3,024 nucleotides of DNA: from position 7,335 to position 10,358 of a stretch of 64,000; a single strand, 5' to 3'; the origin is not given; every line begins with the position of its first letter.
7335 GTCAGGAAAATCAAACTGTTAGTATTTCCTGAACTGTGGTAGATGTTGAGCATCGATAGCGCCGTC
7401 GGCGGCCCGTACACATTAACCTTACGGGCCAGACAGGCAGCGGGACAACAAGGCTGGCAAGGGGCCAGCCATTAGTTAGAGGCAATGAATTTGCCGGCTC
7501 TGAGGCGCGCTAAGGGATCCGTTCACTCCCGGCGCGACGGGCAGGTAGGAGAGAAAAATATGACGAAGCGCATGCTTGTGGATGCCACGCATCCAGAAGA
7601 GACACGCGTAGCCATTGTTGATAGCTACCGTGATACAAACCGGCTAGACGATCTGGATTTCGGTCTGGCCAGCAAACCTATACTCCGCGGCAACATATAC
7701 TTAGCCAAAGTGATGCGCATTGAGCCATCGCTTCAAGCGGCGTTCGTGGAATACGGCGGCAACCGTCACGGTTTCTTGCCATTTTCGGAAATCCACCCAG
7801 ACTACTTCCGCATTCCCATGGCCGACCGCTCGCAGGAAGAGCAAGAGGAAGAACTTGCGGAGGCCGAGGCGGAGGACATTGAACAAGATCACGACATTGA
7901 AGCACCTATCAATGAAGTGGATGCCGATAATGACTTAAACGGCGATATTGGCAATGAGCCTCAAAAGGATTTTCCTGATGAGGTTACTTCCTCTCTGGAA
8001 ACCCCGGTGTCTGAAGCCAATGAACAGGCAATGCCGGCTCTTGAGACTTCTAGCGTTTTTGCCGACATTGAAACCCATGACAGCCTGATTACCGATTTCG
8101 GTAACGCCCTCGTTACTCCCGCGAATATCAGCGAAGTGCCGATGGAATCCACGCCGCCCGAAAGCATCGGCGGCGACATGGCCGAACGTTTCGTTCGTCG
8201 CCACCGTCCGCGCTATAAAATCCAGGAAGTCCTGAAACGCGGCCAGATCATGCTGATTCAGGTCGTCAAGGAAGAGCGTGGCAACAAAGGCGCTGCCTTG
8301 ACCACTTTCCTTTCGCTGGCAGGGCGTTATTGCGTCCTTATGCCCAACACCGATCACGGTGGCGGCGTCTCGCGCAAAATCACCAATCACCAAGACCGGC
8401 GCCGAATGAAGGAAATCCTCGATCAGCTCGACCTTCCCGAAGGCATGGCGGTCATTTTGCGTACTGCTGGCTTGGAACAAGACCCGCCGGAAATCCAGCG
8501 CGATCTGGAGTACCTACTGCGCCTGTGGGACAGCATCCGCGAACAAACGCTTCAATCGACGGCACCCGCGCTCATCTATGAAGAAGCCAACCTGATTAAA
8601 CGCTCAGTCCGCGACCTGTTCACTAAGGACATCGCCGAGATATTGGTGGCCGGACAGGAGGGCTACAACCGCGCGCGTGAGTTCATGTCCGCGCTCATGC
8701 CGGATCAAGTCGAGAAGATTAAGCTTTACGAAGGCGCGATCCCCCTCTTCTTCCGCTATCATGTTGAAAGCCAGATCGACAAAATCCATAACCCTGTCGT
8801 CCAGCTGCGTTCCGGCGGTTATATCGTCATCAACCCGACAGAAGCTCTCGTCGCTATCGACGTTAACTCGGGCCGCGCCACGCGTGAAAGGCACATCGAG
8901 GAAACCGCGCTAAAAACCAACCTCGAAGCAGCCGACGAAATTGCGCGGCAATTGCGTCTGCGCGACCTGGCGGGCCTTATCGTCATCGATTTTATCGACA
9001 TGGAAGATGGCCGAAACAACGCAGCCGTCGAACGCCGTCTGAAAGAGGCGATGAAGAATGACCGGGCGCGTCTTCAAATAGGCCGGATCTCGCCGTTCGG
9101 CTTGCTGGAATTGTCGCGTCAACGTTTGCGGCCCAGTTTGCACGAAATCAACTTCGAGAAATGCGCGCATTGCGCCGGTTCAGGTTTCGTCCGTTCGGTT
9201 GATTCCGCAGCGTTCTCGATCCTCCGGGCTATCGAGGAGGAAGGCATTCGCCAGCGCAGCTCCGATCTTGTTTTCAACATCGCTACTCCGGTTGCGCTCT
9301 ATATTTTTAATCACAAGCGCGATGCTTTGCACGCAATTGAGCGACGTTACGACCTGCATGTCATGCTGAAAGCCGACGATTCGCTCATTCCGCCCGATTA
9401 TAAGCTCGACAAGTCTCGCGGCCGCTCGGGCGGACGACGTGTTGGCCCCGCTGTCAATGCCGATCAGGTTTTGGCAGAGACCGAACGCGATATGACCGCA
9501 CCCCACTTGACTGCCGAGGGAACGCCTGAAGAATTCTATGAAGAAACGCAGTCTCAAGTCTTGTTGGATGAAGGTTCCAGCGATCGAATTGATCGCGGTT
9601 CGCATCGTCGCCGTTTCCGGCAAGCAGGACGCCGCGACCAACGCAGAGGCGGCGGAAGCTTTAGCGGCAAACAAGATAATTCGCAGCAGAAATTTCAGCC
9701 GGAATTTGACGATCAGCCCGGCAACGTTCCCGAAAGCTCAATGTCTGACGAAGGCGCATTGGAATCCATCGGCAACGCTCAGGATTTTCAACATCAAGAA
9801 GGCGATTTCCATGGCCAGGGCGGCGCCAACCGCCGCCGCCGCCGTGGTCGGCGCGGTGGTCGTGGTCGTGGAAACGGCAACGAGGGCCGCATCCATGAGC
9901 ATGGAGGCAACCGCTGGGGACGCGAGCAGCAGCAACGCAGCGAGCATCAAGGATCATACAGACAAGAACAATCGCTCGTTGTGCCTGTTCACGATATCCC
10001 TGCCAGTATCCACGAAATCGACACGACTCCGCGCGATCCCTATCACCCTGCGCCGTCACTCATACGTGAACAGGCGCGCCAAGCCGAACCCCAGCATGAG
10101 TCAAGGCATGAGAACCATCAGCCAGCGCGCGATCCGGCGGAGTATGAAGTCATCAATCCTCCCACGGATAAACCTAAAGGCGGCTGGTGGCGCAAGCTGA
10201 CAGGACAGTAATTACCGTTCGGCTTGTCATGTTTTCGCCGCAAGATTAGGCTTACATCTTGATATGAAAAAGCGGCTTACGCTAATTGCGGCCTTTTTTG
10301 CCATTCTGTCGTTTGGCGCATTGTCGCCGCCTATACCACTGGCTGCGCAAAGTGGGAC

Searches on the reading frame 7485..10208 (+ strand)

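Call 14: search_protein_families(library=pfam, proteins=[window:7485-10208:+], max_evalue=0.001)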
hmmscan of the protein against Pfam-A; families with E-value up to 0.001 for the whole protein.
window:7485-10208:+ (908 aa): 3 families
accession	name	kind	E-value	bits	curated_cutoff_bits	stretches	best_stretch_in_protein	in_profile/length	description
PF10150.14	RNase_E_G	-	2.7e-102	342.3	25.5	1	277-547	1-269/270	Ribonuclease E/G family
PF20833.2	RNase_E_G_Thio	-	3.3e-27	94.9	26.8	1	559-643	1-85/86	RNase E/G, Thioredoxin-like domain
PF00575.29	S1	-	5.6e-05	23.9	22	0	69-148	5-65/74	S1 RNA binding domain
